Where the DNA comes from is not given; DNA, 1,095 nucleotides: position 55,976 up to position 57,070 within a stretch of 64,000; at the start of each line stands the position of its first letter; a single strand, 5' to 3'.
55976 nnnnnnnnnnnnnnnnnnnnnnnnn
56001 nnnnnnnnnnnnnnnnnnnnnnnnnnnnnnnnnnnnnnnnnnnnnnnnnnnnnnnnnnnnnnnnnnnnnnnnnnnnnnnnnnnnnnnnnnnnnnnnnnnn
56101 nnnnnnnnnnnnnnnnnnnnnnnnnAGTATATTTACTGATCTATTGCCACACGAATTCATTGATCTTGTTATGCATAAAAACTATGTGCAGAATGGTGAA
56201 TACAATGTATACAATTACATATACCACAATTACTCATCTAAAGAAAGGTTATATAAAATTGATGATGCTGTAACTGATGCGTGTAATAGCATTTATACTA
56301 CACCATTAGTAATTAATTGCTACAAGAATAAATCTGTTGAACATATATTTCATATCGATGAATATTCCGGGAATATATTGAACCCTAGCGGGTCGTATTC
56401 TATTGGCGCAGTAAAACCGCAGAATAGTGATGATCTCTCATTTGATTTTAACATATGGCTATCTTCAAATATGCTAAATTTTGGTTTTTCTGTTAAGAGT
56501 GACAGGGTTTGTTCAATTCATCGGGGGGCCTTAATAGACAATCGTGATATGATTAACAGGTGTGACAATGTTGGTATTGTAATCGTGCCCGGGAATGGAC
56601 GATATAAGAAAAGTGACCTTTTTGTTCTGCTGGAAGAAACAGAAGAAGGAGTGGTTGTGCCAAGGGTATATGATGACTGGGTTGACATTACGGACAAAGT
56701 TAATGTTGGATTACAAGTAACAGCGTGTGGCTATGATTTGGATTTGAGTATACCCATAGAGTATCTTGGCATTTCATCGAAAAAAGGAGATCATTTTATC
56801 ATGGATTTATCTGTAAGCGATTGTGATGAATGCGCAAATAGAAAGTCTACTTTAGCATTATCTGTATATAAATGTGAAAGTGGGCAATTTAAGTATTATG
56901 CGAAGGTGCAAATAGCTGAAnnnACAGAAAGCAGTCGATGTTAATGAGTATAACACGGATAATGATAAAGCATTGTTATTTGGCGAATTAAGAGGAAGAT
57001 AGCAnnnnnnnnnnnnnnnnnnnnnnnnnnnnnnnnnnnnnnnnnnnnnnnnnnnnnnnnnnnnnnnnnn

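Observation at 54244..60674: Uncharacterised operon under the agr-like promoter: truncated pyruvate-kinase-like enzyme, PF14907-like nucleotidyltransferase-CBM fusion and a heterodimeric ABC exporter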

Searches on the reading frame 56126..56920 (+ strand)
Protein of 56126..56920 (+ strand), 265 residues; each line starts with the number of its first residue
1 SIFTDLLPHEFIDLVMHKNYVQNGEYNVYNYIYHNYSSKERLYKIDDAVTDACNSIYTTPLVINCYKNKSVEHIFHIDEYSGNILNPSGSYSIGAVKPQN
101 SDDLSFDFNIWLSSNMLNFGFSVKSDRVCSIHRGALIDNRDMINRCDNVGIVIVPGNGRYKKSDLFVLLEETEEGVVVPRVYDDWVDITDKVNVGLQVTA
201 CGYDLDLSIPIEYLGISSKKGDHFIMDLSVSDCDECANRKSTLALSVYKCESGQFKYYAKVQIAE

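Call 62: search_protein_representatives(protein=window:56126-56920:+)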
Query: 265 residues. Proteins with E-value up to 0.001 (for the whole library): 12; up to 1e-10: 6; up to 1e-30: 2. The best 12 are listed.
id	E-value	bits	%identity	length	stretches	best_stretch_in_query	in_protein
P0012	3.1e-176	600.6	100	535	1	1-265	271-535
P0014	2.0e-109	381.5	64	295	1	1-263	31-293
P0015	1.6e-29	119.6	33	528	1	2-263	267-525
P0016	1.0e-21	94.0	33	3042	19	117-154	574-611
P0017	1.6e-12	63.9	26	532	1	3-263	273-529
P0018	2.0e-12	63.6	28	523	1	2-244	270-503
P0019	1.3e-09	54.4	25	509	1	2-243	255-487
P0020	2.1e-08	50.4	25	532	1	1-246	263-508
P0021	1.7e-05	40.9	28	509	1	5-243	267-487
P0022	9.8e-05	38.4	31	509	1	146-261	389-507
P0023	1.7e-04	37.6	30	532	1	74-247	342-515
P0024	2.8e-04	36.8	36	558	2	190-238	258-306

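Call 65: find_encoding_contigs(protein=P0015, flank=10000, max_places=2)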
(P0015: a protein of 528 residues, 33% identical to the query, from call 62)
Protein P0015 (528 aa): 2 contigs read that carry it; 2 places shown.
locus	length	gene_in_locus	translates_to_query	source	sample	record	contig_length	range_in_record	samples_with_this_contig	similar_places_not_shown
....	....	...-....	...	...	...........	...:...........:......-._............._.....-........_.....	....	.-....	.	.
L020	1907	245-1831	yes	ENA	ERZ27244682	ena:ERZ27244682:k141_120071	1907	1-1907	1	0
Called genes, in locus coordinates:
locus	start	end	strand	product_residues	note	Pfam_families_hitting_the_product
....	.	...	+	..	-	?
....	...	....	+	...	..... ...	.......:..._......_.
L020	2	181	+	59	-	?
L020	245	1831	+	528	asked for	PF14907:NTP_transf_5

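Call 67: find_encoding_contigs(protein=P0017, flank=10000, max_places=2)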
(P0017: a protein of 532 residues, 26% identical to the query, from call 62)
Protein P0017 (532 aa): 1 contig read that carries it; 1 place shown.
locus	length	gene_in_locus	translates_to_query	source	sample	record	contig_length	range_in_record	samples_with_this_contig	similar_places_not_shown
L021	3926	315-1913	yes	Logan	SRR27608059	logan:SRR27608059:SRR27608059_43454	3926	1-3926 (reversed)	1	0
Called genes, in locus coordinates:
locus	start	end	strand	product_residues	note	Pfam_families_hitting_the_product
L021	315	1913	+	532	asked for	PF14907:NTP_transf_5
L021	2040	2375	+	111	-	-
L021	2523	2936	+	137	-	PF00665:rve (weak)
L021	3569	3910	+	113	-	PF01695:IstB_IS21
